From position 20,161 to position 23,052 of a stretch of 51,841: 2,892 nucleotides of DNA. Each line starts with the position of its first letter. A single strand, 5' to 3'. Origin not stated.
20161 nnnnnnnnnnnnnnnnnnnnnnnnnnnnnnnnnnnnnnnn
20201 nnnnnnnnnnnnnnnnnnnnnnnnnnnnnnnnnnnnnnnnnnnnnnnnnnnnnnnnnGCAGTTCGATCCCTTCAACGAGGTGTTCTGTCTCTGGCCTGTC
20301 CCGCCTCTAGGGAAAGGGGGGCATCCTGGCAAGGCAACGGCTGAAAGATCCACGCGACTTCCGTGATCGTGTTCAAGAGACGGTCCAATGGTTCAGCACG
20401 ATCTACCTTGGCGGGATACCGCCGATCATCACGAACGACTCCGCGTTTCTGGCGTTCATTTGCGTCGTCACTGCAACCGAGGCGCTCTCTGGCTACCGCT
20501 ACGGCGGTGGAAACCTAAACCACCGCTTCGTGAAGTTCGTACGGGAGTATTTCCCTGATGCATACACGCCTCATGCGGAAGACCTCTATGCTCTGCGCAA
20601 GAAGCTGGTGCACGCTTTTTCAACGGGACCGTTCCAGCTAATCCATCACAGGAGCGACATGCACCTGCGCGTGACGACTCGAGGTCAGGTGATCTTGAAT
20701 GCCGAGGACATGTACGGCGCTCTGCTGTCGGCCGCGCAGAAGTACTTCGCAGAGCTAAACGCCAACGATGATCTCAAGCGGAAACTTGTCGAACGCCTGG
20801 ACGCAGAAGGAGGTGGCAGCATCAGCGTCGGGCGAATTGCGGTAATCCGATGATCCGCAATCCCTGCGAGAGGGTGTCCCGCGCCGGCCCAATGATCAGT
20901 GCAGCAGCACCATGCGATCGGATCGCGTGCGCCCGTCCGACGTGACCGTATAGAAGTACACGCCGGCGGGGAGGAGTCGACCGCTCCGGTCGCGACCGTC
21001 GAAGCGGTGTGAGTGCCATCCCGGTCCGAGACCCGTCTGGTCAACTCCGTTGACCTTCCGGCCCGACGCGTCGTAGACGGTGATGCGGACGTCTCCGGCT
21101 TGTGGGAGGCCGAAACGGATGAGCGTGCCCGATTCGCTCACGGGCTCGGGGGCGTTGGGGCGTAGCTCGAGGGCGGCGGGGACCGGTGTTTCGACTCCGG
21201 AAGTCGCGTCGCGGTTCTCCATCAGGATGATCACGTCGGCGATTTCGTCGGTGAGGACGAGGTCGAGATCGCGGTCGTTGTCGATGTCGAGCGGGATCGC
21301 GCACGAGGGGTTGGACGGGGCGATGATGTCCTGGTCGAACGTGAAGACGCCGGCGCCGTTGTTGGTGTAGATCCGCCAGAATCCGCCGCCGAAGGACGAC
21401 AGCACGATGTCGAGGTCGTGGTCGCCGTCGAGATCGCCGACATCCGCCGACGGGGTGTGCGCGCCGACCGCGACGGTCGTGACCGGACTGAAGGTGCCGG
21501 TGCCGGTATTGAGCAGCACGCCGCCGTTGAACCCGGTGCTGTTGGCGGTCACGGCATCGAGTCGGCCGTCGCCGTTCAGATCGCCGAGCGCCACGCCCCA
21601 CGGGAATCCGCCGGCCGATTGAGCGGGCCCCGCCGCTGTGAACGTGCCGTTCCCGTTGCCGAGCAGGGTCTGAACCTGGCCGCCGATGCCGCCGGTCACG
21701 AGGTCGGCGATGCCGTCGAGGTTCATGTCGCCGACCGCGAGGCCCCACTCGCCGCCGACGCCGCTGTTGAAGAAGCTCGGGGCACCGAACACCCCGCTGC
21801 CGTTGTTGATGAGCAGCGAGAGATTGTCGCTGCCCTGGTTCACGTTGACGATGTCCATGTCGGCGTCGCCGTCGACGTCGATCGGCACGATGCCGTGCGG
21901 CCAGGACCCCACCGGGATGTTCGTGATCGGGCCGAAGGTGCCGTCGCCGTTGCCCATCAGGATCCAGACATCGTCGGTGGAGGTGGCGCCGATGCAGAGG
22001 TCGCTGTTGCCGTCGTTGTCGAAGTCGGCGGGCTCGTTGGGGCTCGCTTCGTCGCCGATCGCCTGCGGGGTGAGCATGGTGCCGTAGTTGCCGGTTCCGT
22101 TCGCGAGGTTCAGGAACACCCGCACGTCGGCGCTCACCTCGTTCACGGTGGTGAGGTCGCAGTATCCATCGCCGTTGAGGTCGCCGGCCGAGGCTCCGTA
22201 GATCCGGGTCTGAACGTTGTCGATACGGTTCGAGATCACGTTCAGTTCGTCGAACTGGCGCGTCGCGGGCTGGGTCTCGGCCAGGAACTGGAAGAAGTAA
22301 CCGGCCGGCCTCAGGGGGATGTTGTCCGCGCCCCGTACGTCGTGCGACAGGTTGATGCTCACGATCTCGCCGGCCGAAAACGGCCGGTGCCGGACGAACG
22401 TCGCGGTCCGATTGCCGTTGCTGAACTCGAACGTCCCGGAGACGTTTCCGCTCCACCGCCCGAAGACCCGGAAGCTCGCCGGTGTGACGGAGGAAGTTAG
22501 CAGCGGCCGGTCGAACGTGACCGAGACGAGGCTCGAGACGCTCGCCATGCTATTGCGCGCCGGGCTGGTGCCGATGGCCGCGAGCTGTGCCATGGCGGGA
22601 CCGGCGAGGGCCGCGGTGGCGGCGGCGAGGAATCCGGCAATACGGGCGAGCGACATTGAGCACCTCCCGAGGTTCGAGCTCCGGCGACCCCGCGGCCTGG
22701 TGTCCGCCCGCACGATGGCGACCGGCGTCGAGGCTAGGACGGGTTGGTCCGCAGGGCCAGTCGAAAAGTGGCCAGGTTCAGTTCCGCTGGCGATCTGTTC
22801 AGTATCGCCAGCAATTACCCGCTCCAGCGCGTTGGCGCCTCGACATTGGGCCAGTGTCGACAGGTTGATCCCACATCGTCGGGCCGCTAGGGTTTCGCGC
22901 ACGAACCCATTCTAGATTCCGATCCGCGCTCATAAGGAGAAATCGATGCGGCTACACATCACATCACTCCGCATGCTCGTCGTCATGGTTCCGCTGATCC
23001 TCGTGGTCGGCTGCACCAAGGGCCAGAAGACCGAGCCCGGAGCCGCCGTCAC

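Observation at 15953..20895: A ~5 kb low-GC island next to tRNA-Ala carries nuclease/RNase-like genes and no mobility gene: candidate undescribed defence-type module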

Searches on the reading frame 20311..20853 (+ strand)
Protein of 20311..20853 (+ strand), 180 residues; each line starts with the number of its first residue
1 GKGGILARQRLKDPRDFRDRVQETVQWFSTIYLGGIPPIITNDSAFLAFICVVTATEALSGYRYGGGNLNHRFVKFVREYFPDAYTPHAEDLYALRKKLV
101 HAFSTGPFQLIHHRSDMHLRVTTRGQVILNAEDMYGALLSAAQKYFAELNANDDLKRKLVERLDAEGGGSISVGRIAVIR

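Call 11: search_protein_families(library=ncbifam, proteins=[window:20311-20853:+], max_evalue=0.1)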
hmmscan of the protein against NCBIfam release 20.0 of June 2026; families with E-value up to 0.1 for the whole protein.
window:20311-20853:+ (180 aa): 0 families

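Call 12: search_protein_families(library=phrogs, proteins=[window:20311-20853:+], max_evalue=0.1)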
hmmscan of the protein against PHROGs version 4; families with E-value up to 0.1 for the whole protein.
window:20311-20853:+ (180 aa): 0 families

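Call 13: search_protein_families(library=pfam, proteins=[window:20311-20853:+], max_evalue=10)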
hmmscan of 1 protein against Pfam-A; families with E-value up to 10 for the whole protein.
window:20311-20853:+ (180 aa): 0 families

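Call 17: search_solved_structures(query=window:20311-20853:+, max_evalue=10)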
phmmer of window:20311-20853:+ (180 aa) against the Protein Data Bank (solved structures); distinct sequences matched with E-value up to 10: 2.
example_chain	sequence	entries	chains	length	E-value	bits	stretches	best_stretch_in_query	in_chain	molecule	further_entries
2fn8_A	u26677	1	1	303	0.23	14.3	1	57-96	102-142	ribose ABC transporter, periplasmic ribose-binding protein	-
2fn9_A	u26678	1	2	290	0.52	13.2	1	58-96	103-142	ribose ABC transporter, periplasmic ribose-binding protein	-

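Call 34: find_homologous_proteins(query=window:20311-20853:+, max_evalue=0.01)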
Query window:20311-20853:+ (180 aa): 45 proteins with E <= 0.01 among 167 candidates.
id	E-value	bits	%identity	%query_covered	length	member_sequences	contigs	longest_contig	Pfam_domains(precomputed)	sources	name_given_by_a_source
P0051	2.2e-98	345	87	97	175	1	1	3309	-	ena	-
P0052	4.6e-72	259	67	97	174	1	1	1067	-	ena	-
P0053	3.2e-71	257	69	92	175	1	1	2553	-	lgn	-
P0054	1.5e-66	241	70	87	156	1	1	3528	-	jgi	jgi:hypothetical protein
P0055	1.5e-61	225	60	93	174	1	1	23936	-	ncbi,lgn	ncbi:MAG: hypothetical protein ACE5I9_07280 [Candidatus Methylomirabilales bacterium]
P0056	7.0e-61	223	64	89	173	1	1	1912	-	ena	-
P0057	1.1e-58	216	94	59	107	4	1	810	-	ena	-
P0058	5.3e-56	207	57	92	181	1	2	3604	-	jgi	jgi:hypothetical protein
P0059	5.5e-56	207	59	91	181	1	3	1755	-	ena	-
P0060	9.7e-56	206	60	88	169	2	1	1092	-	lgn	-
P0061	5.6e-54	200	69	76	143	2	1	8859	-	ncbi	ncbi:MAG: hypothetical protein ACRENS_01175, partial [Candidatus Eiseniibacteriota bacterium]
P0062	9.4e-54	200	56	89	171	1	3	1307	-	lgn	-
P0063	1.1e-52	196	58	90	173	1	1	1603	-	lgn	-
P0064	4.5e-52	194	56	87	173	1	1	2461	-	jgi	jgi:hypothetical protein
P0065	2.3e-51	192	82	59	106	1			-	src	-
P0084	1.2e-40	157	49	85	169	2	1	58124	-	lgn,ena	-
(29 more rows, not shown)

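Call 43: predict_structure(alignment_id=A3)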
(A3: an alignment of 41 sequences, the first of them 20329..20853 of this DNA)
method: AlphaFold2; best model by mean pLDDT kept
length: 174 residues; sequences in the alignment: 41
mean_pLDDT: 90.9   pTM: 0.86
mean pLDDT of the five models: 90.9, 90.7, 90.4, 90.1, 89.7
residues with pLDDT >= 90: 124; 70-90: 40; 50-70: 10; < 50: 0
segments of 3 or more residues with pLDDT < 50: none
pLDDT, mean of each block of 10 residues (from residue 1): 76 94 85 74 94 93 96 98 98 91 94 98 96 98 97 92 78 76
secondary structure, 60 per line:
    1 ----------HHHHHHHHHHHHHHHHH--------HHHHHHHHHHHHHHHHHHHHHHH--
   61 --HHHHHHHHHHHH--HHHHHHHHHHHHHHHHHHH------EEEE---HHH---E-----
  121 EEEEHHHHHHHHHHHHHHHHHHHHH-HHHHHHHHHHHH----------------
elements in order: H11-27 H36-58 H63-74 H77-95 E102-105 E121-124 H125-145 H147-158

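Call 51: fold_search(model_id=the predicted structure, library=pdb)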
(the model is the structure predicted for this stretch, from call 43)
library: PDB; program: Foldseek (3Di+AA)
matches with E <= 10: 102; with E <= 0.001: 0
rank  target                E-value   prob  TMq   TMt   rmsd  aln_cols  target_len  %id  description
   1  6iwb_A                1.2e+00  0.08  0.19  0.22  12.1       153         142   13  Crystal structure of a computationally designed protein (LD3) in complex with BCL-2 (released 2019-12-11)
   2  3o10_C                2.0e+00  0.14  0.28  0.32   9.7       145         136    9  Crystal structure of the HEPN domain from human sacsin (released 2011-03-30)
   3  4l9p_A                2.6e+00  0.07  0.17  0.11  12.6       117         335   16  Crystal structure of Aspergillus fumigatus protein farnesyltransferase complexed with the FII analog, FPT-II, and the  (released 2014-01-01)
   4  7uy4_A                2.8e+00  0.28  0.38  0.28   5.9       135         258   12  Aminoglycoside-modifying enzyme ANT-3,9 in complex with spectinomycin and AMP-PNP (released 2023-05-10)
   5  3pja_E                2.8e+00  0.02  0.13  0.12  15.8       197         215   12  Crystal structure of human C3PO complex (released 2011-05-11)
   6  8err_A                2.8e+00  0.01  0.12  0.03  25.9       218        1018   12  SARS-CoV-2 Omicron BA.1 spike ectodomain trimer in complex with the S2X324 neutralizing antibody Fab fragment (released 2022-10-26)
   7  6oyu_B                3.1e+00  0.02  0.13  0.07  19.1       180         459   13  Structure of an ancestral-reconstructed cytochrome P450 1B1 with alpha-naphthoflavone (released 2020-03-18)
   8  8rqg                  3.2e+00  0.08  0.21  0.25  10.3       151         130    8  Histidine-containing phosphotransfer protein from Chaetomium termophilum mutant H105E (released 2024-07-03)
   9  8rqj_A                3.2e+00  0.08  0.21  0.26  10.9       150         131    6  Histidine-containing phosphotransfer protein from Chaetomium termophilum mutant R158A (released 2024-07-03)
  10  8err_B                3.4e+00  0.01  0.11  0.03  24.8       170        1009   12  SARS-CoV-2 Omicron BA.1 spike ectodomain trimer in complex with the S2X324 neutralizing antibody Fab fragment (released 2022-10-26)
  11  1or2                  3.6e+00  0.06  0.22  0.26  10.8       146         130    8  APOLIPOPROTEIN E3 (APOE3) TRUNCATION MUTANT 165 (released 2000-04-10)
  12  4yze_C                3.6e+00  0.02  0.17  0.15  16.7       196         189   14  Crystal structure of E.coli NemR reduced form (released 2016-02-03)
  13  8d9p                  4.0e+00  0.02  0.16  0.14  18.0       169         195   14  De Novo Photosynthetic Reaction Center Protein Equipped with Heme B and Mn(II) cations (released 2022-09-28)
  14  6egc                  4.4e+00  0.05  0.21  0.24  11.6       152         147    9  Single-chain version of 2L4HC2_23 (PDB 5J0K) (released 2019-05-29)
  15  9fks_i                4.4e+00  0.04  0.17  0.12  11.5       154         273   12  Respiratory supercomplex CIII2-CIV2 from alphaproteobacterium (released 2025-12-17)
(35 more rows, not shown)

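Call 53: search_protein_families(library=pfam, alignment_id=A3, max_evalue=1)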
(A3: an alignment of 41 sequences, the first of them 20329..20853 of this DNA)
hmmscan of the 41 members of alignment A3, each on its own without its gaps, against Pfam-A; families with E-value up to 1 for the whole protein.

A. member 1, window:20329-20853:+ (174 aa): 0 families

B. families by the number of members that match (of 41 scanned): 13 families
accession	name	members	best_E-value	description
PF18731.6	HEPN_Swt1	2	0.2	Swt1-like HEPN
PF19802.4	DUF6285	1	0.028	Domain of unknown function (DUF6285)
PF11376.13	DUF3179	1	0.059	Protein of unknown function (DUF3179)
PF01856.23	HP_OMP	1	0.065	Helicobacter outer membrane protein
PF16156.12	DUF4864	1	0.094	Domain of unknown function (DUF4864)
PF04745.17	Pox_A8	1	0.11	VITF-3 subunit protein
PF12167.14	Arm-DNA-bind_2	1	0.13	Arm DNA-binding domain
PF16310.10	DUF4952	1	0.15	Domian of unknown function (DUF4952)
PF02482.25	Ribosomal_S30AE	1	0.16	Sigma 54 modulation protein / S30EA ribosomal protein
PF18739.6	HEPN_Apea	1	0.18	Apea-like HEPN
PF14704.11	DERM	1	0.18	Dermatopontin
PF19968.4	VMAP-M7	1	0.18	vWA-MoxR associated protein middle region (VMAP-M) 7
PF07242.16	DUF1430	1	0.24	Protein of unknown function (DUF1430)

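Call 71: find_encoding_contigs(protein=P0055, flank=7000, max_places=2)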
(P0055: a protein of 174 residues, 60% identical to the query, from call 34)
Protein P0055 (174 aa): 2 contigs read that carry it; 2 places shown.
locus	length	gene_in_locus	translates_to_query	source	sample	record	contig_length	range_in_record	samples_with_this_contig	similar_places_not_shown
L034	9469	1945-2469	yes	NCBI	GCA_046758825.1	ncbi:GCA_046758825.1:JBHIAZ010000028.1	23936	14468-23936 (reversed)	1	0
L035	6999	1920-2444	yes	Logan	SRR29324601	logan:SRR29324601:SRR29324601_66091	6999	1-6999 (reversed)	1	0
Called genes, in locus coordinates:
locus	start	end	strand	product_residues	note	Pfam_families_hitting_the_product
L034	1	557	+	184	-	?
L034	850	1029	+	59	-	-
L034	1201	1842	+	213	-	-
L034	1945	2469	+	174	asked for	-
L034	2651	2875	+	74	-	-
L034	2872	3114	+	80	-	PF07927:HicA_toxin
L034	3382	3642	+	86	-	PF02604:PhdYeFM_antitox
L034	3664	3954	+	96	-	PF05016:ParE_toxin, PF15781:ParE-like_toxin (weak)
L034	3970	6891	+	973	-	PF00270:DEAD, PF00271:Helicase_C, PF22982:WHD_HRQ1, PF09369:MZB, PF13482:RNase_H_2 (weak)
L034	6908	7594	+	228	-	PF01209:Ubie_methyltran, PF13489:Methyltransf_23, PF01135:PCMT, PF13649:Methyltransf_25, PF13847:Methyltransf_31, PF08241:Methyltransf_11, PF08242:Methyltransf_12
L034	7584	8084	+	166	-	PF02577:BFN_dom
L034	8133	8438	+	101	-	PF03266:NTPase_1 (weak)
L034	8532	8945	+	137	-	PF09969:DUF2203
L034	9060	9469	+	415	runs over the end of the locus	-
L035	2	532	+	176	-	?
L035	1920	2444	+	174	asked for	-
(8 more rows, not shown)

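Call 72: find_encoding_contigs(protein=P0084, flank=7000, max_places=2)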
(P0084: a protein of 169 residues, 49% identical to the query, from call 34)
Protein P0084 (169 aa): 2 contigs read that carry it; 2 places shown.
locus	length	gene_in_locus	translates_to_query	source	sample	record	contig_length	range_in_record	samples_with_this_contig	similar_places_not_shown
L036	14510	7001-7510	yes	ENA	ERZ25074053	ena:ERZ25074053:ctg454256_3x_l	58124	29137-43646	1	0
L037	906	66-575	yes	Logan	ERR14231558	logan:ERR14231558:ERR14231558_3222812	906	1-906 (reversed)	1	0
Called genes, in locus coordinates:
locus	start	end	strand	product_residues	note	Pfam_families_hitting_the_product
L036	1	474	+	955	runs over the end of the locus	PF04773:FecR, PF20245:DUF6600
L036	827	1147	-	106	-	PF20408:Abhydrolase_11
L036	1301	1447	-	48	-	-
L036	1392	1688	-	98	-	PF20408:Abhydrolase_11 (weak)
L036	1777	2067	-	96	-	-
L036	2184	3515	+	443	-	PF13701:DDE_Tnp_1_4, PF01609:DDE_Tnp_1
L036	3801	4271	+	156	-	PF05119:Terminase_4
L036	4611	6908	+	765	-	PF00069:Pkinase, PF07714:PK_Tyr_Ser-Thr, PF14531:Kinase-like (weak)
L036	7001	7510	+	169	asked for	-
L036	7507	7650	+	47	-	-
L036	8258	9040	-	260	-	PF08543:Phos_pyr_kin, PF00294:PfkB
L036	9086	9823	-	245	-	PF03737:RraA-like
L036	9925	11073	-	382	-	PF13439:Glyco_transf_4, PF20706:GT4-conflict, PF00534:Glycos_transf_1, PF13692:Glyco_trans_1_4, PF13524:Glyco_trans_1_2 (weak)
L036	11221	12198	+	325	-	PF01370:Epimerase, PF05368:NmrA (weak), PF13460:NAD_binding_10, PF16363:GDP_Man_Dehyd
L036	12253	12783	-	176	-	PF01288:HPPK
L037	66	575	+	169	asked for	-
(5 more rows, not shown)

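Call 75: search_solved_structures(query=A3, max_evalue=10, show_alignments=3)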
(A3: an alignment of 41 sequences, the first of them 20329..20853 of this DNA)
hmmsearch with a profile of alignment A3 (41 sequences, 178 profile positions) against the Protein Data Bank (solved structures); distinct sequences matched with E-value up to 10: 5.
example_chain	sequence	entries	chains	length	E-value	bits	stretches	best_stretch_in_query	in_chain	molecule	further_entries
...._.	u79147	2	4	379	0.57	12.9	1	27-74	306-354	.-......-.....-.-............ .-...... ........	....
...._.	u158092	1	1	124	0.75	12.5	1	105-170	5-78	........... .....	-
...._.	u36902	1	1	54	0.82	12.4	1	61-93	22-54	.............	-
2llh_A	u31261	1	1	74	1.7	11.4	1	61-93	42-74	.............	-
9vfj_2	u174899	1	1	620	2.1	11.1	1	26-60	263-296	LHCI-2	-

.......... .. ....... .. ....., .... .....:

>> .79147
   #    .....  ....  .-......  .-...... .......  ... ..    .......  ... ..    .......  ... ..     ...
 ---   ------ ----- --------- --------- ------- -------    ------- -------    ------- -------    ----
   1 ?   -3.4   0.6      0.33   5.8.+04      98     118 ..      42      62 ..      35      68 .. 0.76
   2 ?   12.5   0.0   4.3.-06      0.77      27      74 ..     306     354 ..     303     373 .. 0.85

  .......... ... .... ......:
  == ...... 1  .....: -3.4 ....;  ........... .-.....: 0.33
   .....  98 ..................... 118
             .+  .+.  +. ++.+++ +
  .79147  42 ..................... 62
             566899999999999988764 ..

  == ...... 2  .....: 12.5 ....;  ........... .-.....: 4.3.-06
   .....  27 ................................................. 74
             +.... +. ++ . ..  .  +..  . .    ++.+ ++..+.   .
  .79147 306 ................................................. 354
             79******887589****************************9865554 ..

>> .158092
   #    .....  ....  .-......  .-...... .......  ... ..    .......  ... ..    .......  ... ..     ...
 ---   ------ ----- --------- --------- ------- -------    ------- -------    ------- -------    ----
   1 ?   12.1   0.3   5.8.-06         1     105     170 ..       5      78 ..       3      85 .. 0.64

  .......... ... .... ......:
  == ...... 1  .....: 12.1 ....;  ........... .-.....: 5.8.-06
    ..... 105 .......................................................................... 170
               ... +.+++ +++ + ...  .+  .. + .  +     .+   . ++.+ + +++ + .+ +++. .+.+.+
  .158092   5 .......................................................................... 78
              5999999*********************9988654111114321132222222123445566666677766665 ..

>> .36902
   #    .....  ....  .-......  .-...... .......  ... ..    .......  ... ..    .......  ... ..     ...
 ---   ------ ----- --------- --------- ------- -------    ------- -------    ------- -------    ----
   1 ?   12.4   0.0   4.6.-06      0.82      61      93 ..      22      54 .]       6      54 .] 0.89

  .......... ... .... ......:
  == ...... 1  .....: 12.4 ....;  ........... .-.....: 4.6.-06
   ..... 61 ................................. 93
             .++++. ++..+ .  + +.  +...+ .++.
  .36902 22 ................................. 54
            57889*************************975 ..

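Call 82: find_related_loci(query=A3, collection=viral_contigs, flank=6000)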
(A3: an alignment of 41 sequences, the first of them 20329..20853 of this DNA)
Query A3 (174 aa) in viral_contigs; peptide patterns used: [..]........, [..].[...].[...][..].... (x = any residue, [..] = any of these).
21 stretches matched a pattern, but none encodes a relative of the query by tblastn (E <= 1e-3).

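Call 89: search_dna_similar(query=window:20329-20853:+, collection=plasmids, mode=protein, max_evalue=0.001, max_rows=15)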
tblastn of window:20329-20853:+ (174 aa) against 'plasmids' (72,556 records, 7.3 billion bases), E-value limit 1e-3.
No match.

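Call 121: search_dna_similar(query=window:20329-20853:+, collection=phages, mode=protein, max_evalue=0.001, max_rows=10)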
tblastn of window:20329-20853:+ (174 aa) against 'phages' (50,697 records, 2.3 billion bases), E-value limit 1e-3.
No match.

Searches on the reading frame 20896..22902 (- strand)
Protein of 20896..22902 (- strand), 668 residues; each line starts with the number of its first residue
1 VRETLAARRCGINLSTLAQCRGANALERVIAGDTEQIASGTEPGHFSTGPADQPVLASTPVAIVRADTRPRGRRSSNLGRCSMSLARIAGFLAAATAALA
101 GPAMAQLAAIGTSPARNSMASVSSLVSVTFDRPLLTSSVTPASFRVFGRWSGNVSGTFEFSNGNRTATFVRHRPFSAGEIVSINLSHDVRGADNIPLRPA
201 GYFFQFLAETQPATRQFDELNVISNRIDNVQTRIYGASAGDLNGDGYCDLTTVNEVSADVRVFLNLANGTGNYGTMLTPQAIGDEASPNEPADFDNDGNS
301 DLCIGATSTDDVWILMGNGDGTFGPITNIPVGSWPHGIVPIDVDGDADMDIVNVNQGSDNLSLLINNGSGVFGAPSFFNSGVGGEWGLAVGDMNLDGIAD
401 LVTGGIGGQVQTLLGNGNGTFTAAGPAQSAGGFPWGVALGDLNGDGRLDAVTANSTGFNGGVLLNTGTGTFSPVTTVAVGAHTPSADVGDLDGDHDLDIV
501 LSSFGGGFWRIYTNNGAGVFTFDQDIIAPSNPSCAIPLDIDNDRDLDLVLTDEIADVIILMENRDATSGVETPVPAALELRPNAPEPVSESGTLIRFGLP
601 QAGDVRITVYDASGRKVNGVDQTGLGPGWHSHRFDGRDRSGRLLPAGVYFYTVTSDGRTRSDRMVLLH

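Call 8: search_protein_families(library=pfam, proteins=[window:20896-22902:-], max_evalue=0.1)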
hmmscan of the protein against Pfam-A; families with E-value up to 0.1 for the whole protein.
window:20896-22902:- (668 aa): 5 families
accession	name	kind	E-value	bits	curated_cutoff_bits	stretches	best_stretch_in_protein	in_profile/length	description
PF13517.12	FG-GAP_3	-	1.5e-41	141.3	26.9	6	392-451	1-60/61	FG-GAP-like repeat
PF01839.29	FG-GAP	-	3.7e-11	43.1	22.1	3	433-460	1-32/37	FG-GAP repeat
PF13860.13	FlgD_ig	-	7.3e-08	32.7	27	1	600-656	19-76/79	FlgD Ig-like domain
PF13585.12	CHU_C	-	7.3e-05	23.3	27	1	603-658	27-76/86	CHU_C Type IX secretion signal domain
PF13205.12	Big_5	-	0.0071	17.5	23.6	1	108-193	6-91/105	Bacterial Ig-like domain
